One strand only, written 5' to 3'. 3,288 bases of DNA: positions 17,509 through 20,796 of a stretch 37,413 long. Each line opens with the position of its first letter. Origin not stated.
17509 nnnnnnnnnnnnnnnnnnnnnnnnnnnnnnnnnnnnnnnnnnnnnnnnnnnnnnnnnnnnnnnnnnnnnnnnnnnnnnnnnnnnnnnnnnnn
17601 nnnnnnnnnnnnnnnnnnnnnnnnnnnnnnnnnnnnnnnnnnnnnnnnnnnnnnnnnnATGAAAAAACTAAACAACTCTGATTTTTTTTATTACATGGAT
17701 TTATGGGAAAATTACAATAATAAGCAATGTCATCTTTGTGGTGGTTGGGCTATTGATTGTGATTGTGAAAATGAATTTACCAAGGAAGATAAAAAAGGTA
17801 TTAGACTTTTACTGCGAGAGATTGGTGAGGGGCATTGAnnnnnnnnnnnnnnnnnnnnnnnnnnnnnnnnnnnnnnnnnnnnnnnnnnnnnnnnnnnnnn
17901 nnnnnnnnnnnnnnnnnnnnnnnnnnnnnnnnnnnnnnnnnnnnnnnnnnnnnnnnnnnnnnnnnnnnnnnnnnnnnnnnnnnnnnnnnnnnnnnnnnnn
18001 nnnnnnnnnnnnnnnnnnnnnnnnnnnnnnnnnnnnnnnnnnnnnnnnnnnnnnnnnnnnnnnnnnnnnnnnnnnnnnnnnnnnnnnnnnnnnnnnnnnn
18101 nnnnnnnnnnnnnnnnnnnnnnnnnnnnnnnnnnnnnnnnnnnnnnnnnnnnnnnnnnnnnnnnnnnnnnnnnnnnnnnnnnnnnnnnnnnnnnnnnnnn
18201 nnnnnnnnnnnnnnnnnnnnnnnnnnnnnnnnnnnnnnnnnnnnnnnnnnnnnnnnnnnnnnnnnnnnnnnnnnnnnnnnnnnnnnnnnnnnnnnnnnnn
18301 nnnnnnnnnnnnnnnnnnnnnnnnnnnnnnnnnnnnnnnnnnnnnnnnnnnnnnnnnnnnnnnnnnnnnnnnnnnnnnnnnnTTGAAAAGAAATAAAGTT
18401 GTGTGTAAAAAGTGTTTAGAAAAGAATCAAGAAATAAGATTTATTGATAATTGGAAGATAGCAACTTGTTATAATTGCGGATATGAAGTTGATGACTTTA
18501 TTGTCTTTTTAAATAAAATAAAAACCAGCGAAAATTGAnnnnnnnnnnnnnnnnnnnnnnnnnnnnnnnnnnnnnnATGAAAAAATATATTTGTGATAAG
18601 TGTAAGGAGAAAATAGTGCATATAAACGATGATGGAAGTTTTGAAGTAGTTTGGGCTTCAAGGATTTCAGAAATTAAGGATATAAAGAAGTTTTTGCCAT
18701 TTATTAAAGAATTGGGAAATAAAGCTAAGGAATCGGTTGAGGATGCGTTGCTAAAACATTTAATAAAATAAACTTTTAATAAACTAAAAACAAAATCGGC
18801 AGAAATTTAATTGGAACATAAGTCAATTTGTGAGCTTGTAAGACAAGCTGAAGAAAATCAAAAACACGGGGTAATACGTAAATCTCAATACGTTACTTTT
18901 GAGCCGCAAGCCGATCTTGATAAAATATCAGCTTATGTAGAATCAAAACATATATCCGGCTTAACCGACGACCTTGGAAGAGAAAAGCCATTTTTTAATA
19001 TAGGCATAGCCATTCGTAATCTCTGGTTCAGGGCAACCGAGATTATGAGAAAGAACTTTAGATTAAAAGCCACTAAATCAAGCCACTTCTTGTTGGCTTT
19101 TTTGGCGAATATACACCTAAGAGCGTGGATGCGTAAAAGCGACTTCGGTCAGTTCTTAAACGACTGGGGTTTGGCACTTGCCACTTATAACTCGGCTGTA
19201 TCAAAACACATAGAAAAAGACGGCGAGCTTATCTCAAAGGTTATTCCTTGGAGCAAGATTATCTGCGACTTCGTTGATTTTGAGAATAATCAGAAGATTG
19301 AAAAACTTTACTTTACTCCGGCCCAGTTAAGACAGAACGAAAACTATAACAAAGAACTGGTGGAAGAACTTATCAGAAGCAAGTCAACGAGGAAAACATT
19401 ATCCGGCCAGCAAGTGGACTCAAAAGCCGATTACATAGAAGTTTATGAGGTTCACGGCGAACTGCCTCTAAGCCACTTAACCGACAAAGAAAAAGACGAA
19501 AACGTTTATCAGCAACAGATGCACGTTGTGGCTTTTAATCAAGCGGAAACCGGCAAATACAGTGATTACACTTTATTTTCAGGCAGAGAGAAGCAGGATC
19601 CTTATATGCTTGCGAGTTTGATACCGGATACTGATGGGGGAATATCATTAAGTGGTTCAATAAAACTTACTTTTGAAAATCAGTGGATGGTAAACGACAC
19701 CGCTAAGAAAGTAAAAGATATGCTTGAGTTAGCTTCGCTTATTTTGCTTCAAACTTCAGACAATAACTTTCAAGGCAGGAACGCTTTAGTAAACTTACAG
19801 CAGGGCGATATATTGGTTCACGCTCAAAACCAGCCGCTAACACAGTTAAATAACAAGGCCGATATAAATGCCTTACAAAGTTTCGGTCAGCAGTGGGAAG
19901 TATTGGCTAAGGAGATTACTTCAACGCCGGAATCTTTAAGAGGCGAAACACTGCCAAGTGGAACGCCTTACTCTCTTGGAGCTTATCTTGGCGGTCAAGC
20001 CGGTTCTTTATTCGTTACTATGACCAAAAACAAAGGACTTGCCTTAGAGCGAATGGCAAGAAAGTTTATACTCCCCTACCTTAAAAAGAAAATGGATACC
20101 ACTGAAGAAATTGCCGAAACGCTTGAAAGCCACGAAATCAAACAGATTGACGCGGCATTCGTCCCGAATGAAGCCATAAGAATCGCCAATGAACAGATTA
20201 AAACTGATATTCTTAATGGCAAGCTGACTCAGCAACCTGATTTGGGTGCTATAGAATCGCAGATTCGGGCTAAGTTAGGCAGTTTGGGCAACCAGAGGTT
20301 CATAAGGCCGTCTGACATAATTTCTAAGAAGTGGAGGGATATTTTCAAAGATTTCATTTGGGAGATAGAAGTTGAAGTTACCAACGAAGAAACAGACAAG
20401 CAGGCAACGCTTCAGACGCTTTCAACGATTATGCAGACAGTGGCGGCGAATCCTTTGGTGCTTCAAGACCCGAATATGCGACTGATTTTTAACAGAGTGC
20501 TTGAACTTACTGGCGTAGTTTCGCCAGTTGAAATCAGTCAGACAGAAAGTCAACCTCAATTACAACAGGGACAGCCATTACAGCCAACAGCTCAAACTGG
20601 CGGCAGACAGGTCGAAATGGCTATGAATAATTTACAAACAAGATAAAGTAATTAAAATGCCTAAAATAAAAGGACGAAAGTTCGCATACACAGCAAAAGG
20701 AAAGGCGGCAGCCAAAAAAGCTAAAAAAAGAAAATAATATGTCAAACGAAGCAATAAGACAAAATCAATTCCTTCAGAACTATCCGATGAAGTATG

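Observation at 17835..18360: Perfect-consensus promoter, short terminated transcript and a ~300-nt GC-rich ORF-free structured island between the glycosyltransferase genes and the late operon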

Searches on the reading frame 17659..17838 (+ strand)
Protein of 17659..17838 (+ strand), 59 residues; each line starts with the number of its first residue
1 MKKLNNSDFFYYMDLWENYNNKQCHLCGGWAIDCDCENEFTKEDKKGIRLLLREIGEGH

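Call 17: search_protein_families(library=phrogs, proteins=[window:17659-17838:+], max_evalue=0.01)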
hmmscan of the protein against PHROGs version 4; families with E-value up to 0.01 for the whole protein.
window:17659-17838:+ (59 aa): 0 families

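Call 18: search_protein_families(library=pfam, proteins=[window:17659-17838:+], max_evalue=0.01)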
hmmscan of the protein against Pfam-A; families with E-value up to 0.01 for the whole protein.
window:17659-17838:+ (59 aa): 0 families

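Call 19: find_encoding_contigs(protein=window:17659-17835:+, flank=3000, max_places=10)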
Protein window:17659-17835:+ (59 aa): 17 contigs read that carry it; 8 places shown.
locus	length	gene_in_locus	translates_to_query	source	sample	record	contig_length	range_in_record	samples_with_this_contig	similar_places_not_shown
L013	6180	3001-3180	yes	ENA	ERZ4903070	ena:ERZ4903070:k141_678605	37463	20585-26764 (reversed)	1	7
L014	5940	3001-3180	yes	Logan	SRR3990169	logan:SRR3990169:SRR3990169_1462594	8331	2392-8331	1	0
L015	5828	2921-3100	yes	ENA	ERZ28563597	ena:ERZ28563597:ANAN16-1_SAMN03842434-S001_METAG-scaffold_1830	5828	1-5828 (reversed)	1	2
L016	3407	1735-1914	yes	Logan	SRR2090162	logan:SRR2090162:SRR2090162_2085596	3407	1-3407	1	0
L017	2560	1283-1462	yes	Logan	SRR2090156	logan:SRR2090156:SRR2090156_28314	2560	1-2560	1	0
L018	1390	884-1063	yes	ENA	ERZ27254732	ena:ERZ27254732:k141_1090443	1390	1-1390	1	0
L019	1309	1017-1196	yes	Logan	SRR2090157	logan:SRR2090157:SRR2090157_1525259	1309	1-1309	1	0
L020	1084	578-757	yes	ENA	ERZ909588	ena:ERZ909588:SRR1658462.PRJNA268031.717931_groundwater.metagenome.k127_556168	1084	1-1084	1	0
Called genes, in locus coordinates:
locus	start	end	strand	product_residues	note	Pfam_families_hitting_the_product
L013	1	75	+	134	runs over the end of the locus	-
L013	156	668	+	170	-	PF01844:HNH (weak)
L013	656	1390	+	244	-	PF01170:UPF0020 (faint), PF01555:N6_N4_Mtase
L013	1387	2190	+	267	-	PF00535:Glycos_transf_2 (faint)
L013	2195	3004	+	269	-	PF00535:Glycos_transf_2 (weak)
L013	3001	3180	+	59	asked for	-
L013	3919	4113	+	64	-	-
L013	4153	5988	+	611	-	-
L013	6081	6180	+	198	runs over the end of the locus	-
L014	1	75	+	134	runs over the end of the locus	-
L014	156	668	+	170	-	PF01844:HNH (weak)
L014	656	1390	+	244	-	PF01170:UPF0020 (faint), PF01555:N6_N4_Mtase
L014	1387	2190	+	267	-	PF00535:Glycos_transf_2 (faint)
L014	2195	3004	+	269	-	PF00535:Glycos_transf_2 (weak)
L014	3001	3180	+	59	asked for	-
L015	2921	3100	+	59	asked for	-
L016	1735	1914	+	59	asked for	-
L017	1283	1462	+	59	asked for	-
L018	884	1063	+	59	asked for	-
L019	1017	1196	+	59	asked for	-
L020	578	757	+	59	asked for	-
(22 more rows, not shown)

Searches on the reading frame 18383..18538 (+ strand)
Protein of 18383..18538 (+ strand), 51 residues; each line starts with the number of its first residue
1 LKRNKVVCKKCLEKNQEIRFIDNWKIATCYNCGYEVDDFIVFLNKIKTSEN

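Call 17: search_protein_families(library=phrogs, proteins=[window:18383-18538:+], max_evalue=0.01)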
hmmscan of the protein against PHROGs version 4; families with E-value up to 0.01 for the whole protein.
window:18383-18538:+ (51 aa): 0 families

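Call 18: search_protein_families(library=pfam, proteins=[window:18383-18538:+], max_evalue=0.01)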
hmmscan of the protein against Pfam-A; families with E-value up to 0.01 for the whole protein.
window:18383-18538:+ (51 aa): 0 families

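Call 20: find_encoding_contigs(protein=window:18383-18535:+, flank=3000, max_places=10)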
Protein window:18383-18535:+ (51 aa): no gene with exactly this product is on record in the collection.

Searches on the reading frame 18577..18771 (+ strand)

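Call 17: search_protein_families(library=phrogs, proteins=[window:18577-18771:+], max_evalue=0.01)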
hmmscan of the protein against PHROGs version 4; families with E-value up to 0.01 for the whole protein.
window:18577-18771:+ (64 aa): 0 families

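Call 18: search_protein_families(library=pfam, proteins=[window:18577-18771:+], max_evalue=0.01)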
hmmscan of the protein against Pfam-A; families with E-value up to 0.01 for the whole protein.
window:18577-18771:+ (64 aa): 1 family
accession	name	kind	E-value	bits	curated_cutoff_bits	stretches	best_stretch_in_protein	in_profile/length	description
PF10764.14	Gin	-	0.0022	18.4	27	1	2-17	16-31/45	Inhibitor of sigma-G Gin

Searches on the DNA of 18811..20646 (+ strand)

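Call 64: search_rna_families(source=L068, start=1650, end=2200, threshold=evalue, max_evalue=10, show_alignments=2)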
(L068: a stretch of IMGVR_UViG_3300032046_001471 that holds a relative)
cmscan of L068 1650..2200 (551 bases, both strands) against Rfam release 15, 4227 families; matches with E-value up to 10: 5.
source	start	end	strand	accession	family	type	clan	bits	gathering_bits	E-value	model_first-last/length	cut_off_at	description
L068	1948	1997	+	RF01598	snoR23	Gene; snRNA; snoRNA; CD-box;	-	23.4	70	2.8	1-84/84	no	small nucleolar RNA snoR23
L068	1701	1757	+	RF00150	SNORD42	Gene; snRNA; snoRNA; CD-box;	-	18.5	39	3.5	1-68/68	no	Small nucleolar RNA SNORD42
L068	1971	2018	+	RF01349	CRISPR-DR40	Gene; CRISPR;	-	18.4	42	7.3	1-30/30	no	CRISPR RNA direct repeat element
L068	1892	1950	+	RF00455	mir-15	Gene; miRNA;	CL00085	14.8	57.3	1.4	1-88/88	no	mir-15 microRNA precursor family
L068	2032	2149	+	RF02032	GOLLD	Gene;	-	10.3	150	2.8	1-416/416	no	Giant, ornate, lake- and Lactobacillales-derived (GOLLD) RNA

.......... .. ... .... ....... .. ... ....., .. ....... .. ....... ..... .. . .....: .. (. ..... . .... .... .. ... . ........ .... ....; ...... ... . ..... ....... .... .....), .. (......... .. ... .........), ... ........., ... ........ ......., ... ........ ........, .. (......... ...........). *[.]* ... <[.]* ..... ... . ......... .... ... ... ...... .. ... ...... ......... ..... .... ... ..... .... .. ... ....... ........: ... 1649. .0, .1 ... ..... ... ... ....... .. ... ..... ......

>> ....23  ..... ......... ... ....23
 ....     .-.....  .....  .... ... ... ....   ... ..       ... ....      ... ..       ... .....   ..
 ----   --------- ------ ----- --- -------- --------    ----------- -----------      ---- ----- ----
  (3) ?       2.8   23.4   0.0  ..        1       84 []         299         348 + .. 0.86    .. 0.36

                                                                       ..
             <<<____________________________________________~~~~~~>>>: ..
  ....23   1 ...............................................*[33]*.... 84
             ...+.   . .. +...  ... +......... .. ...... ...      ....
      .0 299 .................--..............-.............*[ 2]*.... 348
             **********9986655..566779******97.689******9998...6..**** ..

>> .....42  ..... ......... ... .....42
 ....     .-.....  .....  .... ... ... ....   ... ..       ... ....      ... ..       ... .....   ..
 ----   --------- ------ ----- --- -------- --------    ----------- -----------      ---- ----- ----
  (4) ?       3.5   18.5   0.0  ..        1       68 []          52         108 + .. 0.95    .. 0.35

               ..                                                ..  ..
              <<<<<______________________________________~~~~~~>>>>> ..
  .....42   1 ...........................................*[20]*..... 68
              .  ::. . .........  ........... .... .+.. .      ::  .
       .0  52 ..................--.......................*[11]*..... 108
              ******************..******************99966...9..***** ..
